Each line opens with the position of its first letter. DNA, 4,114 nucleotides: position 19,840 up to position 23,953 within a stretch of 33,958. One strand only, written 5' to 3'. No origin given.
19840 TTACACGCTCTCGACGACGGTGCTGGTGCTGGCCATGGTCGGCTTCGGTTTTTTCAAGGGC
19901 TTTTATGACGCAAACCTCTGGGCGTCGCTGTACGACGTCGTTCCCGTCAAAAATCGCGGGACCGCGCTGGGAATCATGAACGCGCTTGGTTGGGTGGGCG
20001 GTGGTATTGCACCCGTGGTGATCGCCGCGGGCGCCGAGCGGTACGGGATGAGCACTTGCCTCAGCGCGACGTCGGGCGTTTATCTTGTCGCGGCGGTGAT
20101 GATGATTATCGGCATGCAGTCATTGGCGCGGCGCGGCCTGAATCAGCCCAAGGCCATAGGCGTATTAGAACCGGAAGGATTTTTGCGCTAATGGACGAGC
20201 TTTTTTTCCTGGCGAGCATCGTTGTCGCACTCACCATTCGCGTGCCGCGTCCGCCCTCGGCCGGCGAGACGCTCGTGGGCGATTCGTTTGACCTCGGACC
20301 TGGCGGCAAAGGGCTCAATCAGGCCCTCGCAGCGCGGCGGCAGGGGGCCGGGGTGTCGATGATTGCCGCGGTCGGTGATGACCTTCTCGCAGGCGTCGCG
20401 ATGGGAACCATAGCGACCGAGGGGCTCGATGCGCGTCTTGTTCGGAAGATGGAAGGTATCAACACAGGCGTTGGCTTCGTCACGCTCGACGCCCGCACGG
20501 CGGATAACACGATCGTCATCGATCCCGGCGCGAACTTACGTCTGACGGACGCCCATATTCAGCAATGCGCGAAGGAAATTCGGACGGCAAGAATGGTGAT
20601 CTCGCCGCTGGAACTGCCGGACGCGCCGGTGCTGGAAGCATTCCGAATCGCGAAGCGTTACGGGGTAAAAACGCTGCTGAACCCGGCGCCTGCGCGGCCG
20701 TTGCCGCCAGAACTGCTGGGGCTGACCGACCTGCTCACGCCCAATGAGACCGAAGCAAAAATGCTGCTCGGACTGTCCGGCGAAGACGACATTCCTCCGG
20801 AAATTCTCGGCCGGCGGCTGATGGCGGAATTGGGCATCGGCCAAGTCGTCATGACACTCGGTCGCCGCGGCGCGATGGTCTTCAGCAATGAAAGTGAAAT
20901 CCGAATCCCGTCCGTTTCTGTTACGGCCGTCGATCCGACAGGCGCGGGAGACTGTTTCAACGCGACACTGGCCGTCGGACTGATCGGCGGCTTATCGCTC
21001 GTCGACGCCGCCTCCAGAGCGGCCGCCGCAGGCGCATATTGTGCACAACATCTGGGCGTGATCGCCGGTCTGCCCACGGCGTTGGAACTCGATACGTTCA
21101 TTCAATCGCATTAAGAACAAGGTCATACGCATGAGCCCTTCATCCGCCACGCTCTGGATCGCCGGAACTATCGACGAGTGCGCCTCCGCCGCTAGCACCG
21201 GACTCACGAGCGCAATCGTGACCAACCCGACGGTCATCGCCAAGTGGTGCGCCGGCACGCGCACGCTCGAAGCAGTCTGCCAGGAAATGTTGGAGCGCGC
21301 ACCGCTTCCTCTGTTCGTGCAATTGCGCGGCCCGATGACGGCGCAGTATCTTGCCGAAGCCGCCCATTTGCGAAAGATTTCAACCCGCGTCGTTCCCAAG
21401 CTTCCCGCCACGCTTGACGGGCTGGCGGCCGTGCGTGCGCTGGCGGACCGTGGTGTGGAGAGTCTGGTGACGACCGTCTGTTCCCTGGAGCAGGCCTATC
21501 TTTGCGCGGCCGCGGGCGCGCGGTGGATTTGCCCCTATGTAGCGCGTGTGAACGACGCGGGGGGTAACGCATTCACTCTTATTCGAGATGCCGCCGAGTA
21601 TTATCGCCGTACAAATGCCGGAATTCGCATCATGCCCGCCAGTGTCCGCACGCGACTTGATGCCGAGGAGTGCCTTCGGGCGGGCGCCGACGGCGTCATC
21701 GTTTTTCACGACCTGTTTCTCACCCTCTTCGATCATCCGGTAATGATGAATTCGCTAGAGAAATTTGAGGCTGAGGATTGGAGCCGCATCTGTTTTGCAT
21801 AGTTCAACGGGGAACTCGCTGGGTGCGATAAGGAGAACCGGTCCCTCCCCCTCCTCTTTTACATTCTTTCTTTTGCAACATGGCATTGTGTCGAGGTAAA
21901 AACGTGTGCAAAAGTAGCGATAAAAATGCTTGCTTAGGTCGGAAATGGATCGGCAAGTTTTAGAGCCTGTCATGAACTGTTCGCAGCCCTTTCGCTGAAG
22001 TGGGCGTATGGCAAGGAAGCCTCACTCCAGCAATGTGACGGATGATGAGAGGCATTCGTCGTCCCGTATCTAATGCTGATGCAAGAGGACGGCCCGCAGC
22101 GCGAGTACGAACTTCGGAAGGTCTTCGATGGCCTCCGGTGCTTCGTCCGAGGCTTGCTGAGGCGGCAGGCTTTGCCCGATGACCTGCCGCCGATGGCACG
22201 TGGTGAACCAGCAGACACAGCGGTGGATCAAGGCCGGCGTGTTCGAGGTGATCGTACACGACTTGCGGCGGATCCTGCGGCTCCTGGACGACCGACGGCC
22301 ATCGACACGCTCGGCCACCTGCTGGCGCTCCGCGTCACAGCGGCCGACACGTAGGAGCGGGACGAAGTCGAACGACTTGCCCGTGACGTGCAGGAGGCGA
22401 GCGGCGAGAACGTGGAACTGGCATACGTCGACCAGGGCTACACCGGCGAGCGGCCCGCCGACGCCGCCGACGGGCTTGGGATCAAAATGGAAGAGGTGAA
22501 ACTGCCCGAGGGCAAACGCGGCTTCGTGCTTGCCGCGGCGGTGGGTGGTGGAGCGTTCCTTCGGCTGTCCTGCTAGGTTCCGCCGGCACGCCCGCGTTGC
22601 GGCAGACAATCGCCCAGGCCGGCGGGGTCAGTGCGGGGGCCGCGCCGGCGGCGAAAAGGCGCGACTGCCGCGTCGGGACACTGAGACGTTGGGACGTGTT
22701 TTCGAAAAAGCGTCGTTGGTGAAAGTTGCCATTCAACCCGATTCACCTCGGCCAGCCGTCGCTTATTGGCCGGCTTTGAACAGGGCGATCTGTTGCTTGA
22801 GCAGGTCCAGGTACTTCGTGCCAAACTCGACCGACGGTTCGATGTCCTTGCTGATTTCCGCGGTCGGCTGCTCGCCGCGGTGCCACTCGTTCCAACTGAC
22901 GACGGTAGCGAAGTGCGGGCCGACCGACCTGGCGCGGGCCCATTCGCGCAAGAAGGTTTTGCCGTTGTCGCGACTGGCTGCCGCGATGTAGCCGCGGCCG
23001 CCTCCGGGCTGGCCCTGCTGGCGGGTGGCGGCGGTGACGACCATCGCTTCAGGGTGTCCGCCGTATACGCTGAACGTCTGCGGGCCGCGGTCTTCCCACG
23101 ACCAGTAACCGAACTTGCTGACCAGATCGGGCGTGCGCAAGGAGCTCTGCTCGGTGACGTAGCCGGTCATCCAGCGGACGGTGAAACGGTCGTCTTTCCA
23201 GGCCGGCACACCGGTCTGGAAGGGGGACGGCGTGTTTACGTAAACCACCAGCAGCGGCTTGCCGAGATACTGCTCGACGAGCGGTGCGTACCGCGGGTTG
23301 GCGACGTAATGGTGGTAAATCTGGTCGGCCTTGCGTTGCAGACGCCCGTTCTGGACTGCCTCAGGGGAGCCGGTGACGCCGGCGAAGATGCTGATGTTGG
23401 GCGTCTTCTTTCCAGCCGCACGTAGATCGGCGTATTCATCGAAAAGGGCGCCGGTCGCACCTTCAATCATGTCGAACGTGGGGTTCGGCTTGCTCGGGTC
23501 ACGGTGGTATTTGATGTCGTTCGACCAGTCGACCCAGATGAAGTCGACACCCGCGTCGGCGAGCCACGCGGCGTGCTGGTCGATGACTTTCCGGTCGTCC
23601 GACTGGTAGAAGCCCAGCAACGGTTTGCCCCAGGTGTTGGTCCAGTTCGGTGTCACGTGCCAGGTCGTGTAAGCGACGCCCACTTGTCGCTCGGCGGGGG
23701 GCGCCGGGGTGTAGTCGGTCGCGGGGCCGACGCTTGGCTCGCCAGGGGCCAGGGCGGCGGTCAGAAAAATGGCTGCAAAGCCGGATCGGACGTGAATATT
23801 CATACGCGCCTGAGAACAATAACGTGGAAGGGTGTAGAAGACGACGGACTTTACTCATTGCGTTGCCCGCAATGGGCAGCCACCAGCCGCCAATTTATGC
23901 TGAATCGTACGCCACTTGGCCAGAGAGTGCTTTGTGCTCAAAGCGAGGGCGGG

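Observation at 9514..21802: nan-like locus with non-canonical downstream enzymes: candidate uncharacterised ulosonic-acid (Kdo/Kdn-like) harvesting and catabolic pathway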

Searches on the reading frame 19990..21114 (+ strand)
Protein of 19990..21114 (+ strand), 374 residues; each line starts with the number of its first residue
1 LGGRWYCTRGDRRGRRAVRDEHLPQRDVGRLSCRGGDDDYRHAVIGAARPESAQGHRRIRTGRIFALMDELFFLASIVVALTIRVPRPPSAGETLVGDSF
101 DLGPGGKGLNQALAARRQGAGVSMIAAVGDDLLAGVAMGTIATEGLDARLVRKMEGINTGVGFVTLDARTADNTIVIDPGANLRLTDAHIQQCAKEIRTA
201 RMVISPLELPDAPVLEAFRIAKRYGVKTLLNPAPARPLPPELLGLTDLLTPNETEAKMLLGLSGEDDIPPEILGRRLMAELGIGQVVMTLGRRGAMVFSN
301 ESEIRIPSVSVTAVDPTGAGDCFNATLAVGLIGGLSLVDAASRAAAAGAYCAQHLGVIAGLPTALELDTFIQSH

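Call 4: search_protein_families(library=pfam, proteins=[window:19990-21114:+], max_evalue=0.01)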
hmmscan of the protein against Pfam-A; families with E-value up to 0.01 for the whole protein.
window:19990-21114:+ (374 aa): 3 families
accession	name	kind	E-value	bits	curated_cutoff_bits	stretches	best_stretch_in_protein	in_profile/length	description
PF00294.29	PfkB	-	6.3e-52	177.2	25.8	1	74-363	7-301/302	pfkB family carbohydrate kinase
PF08543.17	Phos_pyr_kin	-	1e-07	32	27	1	228-345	102-225/246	Phosphomethylpyrimidine kinase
PF25270.1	Khk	-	0.0028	17.3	35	0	249-344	244-339/365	Prokaryotic ketohexokinase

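Call 5: search_protein_families(library=ncbifam, proteins=[window:19990-21114:+], max_evalue=0.01)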
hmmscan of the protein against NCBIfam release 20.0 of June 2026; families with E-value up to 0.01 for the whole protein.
window:19990-21114:+ (374 aa): 28 families (the best 25 are shown)
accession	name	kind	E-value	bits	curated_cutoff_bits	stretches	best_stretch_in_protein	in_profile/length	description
TIGR02152.1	D_ribokin_bact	equivalog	3.4e-73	246.6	299.65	1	74-367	4-296/298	ribokinase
NF008353.0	PRK11142.1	equivalog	2.3e-66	224.4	341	1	68-373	2-305/307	ribokinase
NF049991.1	TagKinase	equivalog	1.7e-23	82.9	420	1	240-373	189-317/321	tagatose kinase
TIGR04382.1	myo_inos_iolC_N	equivalog_domain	1e-22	80.8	300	1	100-371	29-309/309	5-dehydro-2-deoxygluconokinase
TIGR03168.1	1-PFK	subfamily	7.8e-18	64.4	216.4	1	92-357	22-287/305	hexose kinase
TIGR03828.1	pfkB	equivalog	5e-17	61.9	292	1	91-358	21-288/305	1-phosphofructokinase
NF040938.1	KDG_KDGal_kin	equivalog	1.1e-16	60.8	400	1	106-372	31-304/305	bifunctional 2-dehydro-3-deoxygluconokinase/2-dehydro-3-deoxygalactonokinase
TIGR02198.1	rfaE_dom_I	equivalog_domain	4.3e-16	58.9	345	1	246-357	191-302/315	D-glycero-beta-D-manno-heptose-7-phosphate kinase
NF041134.1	R1P_kin_Thcocales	equivalog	1.1e-14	54.6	500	1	82-356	14-267/291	ADP-dependent ribose-1-phosphate kinase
NF053626.1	RibKinHalex1628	equivalog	7e-14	52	330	1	81-371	14-291/293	ATP-dependent ribose-1-phosphate kinase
NF006957.1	PRK09434.1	equivalog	2.4e-13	50.3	450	2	275-366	204-301/302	fructokinase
NF041332.1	KDG_KDGal_kin_Halo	equivalog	1.1e-11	44.8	440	1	228-351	172-291/320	bifunctional 2-dehydro-3-deoxygluconokinase/2-dehydro-3-deoxygalactonokinase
NF007321.0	PRK09813.1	equivalog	1.2e-11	44.6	247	2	278-352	181-255/261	fructoselysine 6-kinase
NF008454.0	PRK11316.1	equivalog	1.8e-08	33.4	521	1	220-359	166-302/475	bifunctional D-glycero-beta-D-manno-heptose-7-phosphate kinase/D-glycero-beta-D-manno-heptose 1-phosphate adenylyltransferase HldE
NF052444.1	DhDoxglucKinKdgK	equivalog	4.3e-08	32.9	400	1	278-359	215-297/303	2-dehydro-3-deoxygluconokinase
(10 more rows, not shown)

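Call 109: search_protein_representatives(protein=window:20191-21114:+)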
Query: 307 residues. Proteins with E-value up to 0.001 (for the whole library): 33018; up to 1e-10: 13660; up to 1e-30: 3160. The best 150 are listed.
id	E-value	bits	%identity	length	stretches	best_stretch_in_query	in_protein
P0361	4.6e-128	442.8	70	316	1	1-306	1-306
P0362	1.5e-81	290.2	52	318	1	4-307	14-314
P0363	1.2e-79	283.9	35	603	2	4-300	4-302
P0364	1.7e-77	276.9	50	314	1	2-305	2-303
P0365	8.0e-76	271.4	49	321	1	2-304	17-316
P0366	1.2e-66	241.2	42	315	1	3-304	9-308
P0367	2.4e-64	233.7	44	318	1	3-304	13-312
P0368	7.5e-63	228.8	46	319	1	3-305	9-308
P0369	4.1e-62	226.4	42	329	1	7-304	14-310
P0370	2.8e-60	220.4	44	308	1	13-305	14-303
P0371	2.6e-58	213.9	46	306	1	4-296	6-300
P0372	4.8e-56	206.5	40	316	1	4-303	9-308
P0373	5.7e-56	206.2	40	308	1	7-298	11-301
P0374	1.3e-55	205.0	44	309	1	7-304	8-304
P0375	1.4e-55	205.0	42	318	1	7-305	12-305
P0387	3.4e-53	197.1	43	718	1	8-303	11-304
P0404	6.4e-51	189.7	41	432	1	7-303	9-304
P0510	1.0e-46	175.9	43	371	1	8-304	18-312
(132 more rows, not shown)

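Call 111: search_protein_families(library=pfam, proteins=[P0363, P0387, P0404, P0510, P0362, P0364], max_evalue=0.001)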
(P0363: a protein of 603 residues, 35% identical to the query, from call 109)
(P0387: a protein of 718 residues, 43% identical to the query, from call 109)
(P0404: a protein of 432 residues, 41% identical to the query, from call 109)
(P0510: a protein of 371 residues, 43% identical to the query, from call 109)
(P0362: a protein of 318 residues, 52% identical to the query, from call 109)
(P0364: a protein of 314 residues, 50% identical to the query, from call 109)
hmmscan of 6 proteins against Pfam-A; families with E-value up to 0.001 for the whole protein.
P0363 (603 aa): 2 families
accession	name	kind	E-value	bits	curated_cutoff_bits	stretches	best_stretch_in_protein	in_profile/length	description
PF00294.29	PfkB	-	8e-113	377.2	25.8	2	2-297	2-300/302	pfkB family carbohydrate kinase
PF08543.17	Phos_pyr_kin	-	1.8e-11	44.3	27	1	461-579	109-230/246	Phosphomethylpyrimidine kinase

P0387 (718 aa): 2 families
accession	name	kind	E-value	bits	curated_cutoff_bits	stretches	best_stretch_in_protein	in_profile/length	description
PF00294.29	PfkB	-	5e-67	226.8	25.8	1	5-296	2-300/302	pfkB family carbohydrate kinase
PF08543.17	Phos_pyr_kin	-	1.3e-11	44.8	27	1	160-280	99-226/246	Phosphomethylpyrimidine kinase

P0404 (432 aa): 6 families
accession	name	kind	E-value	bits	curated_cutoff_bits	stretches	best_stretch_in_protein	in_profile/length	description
PF00294.29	PfkB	-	2.9e-67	227.6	25.8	1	5-297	3-301/302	pfkB family carbohydrate kinase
PF22752.1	DUF488-N3i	-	7.9e-36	123.9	27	1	317-431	1-112/131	Inactive DUF488-N3 subclade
PF04343.18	DUF488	-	1.1e-28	100.7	22.2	1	320-430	2-121/121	Domain of unknown function DUF488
PF22751.1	DUF488-N3a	-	1.9e-24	86.7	27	1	318-431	1-115/118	Active DUF488-N3 subclade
PF08543.17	Phos_pyr_kin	-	4.2e-10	39.8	27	1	162-279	103-225/246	Phosphomethylpyrimidine kinase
PF25270.1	Khk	-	0.00078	19.2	35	1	182-304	244-361/365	Prokaryotic ketohexokinase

P0510 (371 aa): 2 families
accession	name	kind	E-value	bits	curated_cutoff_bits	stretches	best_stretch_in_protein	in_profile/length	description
PF00294.29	PfkB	-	9.7e-60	202.9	25.8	1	13-304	3-301/302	pfkB family carbohydrate kinase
PF08543.17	Phos_pyr_kin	-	2.2e-05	24.4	27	1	179-286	113-225/246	Phosphomethylpyrimidine kinase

P0362 (318 aa): 3 families
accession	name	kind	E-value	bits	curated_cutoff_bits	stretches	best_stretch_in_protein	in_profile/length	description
PF00294.29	PfkB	-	1e-60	206.1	25.8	1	31-303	21-301/302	pfkB family carbohydrate kinase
PF08543.17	Phos_pyr_kin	-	1.3e-14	54.7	27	1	165-285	98-225/246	Phosphomethylpyrimidine kinase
PF25270.1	Khk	-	5.1e-07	29.7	35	1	190-312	244-363/365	Prokaryotic ketohexokinase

P0364 (314 aa): 3 families
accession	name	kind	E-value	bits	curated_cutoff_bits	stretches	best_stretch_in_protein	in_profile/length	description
PF00294.29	PfkB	-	1.1e-58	199.4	25.8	1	21-294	21-301/302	pfkB family carbohydrate kinase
PF08543.17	Phos_pyr_kin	-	2.7e-10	40.5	27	1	160-276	102-225/246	Phosphomethylpyrimidine kinase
PF25270.1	Khk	-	2e-05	24.4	35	1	180-305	243-365/365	Prokaryotic ketohexokinase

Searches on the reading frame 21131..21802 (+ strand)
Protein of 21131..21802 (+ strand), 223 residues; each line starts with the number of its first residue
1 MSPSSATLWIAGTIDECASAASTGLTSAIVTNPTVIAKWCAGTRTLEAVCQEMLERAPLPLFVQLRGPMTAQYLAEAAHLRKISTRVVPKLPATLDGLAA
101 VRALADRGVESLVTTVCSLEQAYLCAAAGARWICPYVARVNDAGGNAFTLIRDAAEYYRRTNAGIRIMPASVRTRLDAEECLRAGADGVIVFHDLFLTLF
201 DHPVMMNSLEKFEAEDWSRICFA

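Call 4: search_protein_families(library=pfam, proteins=[window:21131-21802:+], max_evalue=0.01)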
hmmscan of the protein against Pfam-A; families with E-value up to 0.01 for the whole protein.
window:21131-21802:+ (223 aa): 1 family
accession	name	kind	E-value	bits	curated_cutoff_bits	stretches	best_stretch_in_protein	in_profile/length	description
PF00923.25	TAL_FSA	-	2.2e-23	83.5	27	1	19-209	13-242/285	Transaldolase/Fructose-6-phosphate aldolase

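Call 5: search_protein_families(library=ncbifam, proteins=[window:21131-21802:+], max_evalue=0.01)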
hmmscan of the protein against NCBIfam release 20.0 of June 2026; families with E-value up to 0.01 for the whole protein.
window:21131-21802:+ (223 aa): 7 families
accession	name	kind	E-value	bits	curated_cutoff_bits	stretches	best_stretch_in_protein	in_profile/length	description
TIGR00875.1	fsa_talC_mipB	equivalog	1.4e-37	129.2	245.95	1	13-219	9-211/213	fructose-6-phosphate aldolase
NF009296.0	PRK12653.1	subfamily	3.2e-29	102.3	306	1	28-219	24-213/220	fructose-6-phosphate aldolase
NF009299.0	PRK12656.1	equivalog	1.5e-18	67.2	214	1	60-220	56-216/222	fructose-6-phosphate aldolase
TIGR00874.1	talAB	equivalog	9.2e-10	38.4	396.2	1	85-166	125-219/317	transaldolase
NF009001.0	PRK12346.1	subfamily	2.1e-07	30.8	439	1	85-142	126-183/316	transaldolase A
NF008965.0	PRK12309.1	equivalog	5e-06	25.8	550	1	85-142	131-188/392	transaldolase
NF007291.0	PRK09762.1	equivalog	0.0061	16.2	271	0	94-143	5-54/236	galactosamine-6-phosphate isomerase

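Call 60: find_related_loci(query=window:21131-21802:+, collection=metagenome_contigs, flank=10000)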
Query window:21131-21802:+ (223 aa) in metagenome_contigs; peptide patterns used: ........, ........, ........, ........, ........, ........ (x = any residue, [..] = any of these).
352 stretches matched a pattern; 1 encode a relative of the query (tblastn E <= 1e-3); 1 distinct loci.
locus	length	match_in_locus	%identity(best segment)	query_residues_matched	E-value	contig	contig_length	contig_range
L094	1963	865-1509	50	8-223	3e-67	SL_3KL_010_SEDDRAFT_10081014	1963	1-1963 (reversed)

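Call 70: search_dna_similar(query=window:21131-21802:+, collection=plasmids, mode=protein, max_rows=25, max_evalue=1e-10)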
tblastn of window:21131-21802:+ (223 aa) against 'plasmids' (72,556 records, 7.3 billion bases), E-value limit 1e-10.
Records with a match: 119; places in all: 145; records where one place covers at least 80% of the query: 118.
Best place of each record, by identity: <60% 119.
By first word of the organism name: Ligilactobacillus 27; Sinorhizobium 14; Priestia 9; Clostridium 9; Escherichia 9; Enterococcus 7; Listeria 5; Salmonella 4; Mesorhizobium 3; Rhizobium 3; and 23 more.
By predicted mobility (MOB-suite, as given by PLSDB): non-mobilizable 92; mobilizable 15; conjugative 12.
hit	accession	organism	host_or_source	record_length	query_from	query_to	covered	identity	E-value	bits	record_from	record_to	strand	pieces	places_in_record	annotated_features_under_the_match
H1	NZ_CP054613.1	Paenibacillus cellulosilyticus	cell culture,soil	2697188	13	220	93%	33.2%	1e-23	105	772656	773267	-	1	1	none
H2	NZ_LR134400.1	Listeria monocytogenes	Homo sapiens,Vein blood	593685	13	218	92%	33.5%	3e-28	119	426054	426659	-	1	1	fsa: fructose-6-phosphate aldolase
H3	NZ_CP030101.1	Listeria monocytogenes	Environment,water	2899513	13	218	92%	33.0%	9e-28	117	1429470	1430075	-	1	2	none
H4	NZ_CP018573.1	Marivivens sp. JLT3646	cell culture,shallow-sea hydrothermal ...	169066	24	218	87%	34.9%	5e-25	109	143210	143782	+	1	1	fsa: fructose-6-phosphate aldolase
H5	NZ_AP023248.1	Mesorhizobium sp. 131-2-1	Lotus japonicus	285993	14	219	92%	32.9%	3e-20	96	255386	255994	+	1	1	fsa: fructose-6-phosphate aldolase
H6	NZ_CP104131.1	Sinorhizobium sp. K101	Phaseolus vulgaris,cell ...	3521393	24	219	88%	34.2%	7e-21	97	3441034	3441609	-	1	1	none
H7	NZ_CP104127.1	Sinorhizobium sp. M103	Phaseolus vulgaris,cell ...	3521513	24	219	88%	34.2%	7e-21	97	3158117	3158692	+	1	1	none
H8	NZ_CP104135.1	Sinorhizobium sp. C101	Phaseolus vulgaris,cell ...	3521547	24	219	88%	34.2%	7e-21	97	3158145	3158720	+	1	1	none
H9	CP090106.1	Sinorhizobium meliloti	Medicago,Cell culture,Plant nodule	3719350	24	219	88%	34.2%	7e-21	97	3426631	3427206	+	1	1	fsa: fructose-6-phosphate aldolase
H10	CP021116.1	Aestuarium zhoushanense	pure culture,tidal flat sample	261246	24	218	87%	34.4%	2e-24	107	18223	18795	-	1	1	fructose-6-phosphate aldolase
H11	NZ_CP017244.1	Rhizobium etli 8C-3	Phaseolus vulgaris,cell culture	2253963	14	219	92%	32.4%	3e-17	87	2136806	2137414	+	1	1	record has no annotation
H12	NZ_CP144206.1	Sinorhizobium chiapasense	mixed culture,rhizosphere soil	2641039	14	219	92%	32.4%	5e-17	86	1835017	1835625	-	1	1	none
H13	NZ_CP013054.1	Sinorhizobium americanum CCGM7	Phaseolus vulgaris,root nodules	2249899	14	219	92%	32.4%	5e-17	86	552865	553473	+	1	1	none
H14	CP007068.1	Rhizobium leguminosarum bv. trifolii CB782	plant root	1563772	16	219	91%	32.7%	1e-21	100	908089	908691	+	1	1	transaldolase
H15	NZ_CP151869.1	Bacillus thuringiensis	tobacco,mixed culture,leaves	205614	13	219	93%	31.9%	8e-23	102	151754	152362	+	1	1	fsa: fructose-6-phosphate aldolase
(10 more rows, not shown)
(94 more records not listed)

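Call 71: search_protein_families(library=pfam, proteins=[L094:12-839:+], max_evalue=0.01)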
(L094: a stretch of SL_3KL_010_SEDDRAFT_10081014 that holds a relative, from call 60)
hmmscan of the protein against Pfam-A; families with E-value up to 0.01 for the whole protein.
L094:12-839:+ (275 aa): 0 families

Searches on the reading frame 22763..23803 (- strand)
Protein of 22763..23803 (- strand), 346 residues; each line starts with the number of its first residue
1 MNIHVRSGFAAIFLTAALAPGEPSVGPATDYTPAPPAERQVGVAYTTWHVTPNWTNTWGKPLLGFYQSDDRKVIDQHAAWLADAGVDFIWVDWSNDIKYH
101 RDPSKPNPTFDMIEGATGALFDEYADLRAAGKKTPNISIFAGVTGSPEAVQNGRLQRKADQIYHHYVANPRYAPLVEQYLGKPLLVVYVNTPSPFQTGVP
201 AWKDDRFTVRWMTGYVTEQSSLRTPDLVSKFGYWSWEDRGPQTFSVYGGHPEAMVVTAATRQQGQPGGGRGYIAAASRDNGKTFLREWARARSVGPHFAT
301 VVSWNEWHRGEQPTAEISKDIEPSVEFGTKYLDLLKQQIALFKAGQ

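Call 27: search_protein_families(library=pfam, proteins=[window:22763-23803:-], max_evalue=0.001)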
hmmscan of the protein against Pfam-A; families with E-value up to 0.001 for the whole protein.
window:22763-23803:- (346 aa): 1 family
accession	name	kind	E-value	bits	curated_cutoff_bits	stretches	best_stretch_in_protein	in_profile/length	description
PF16317.11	Glyco_hydro_99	-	1e-06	28.6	33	0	277-323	268-314/341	Glycosyl hydrolase family 99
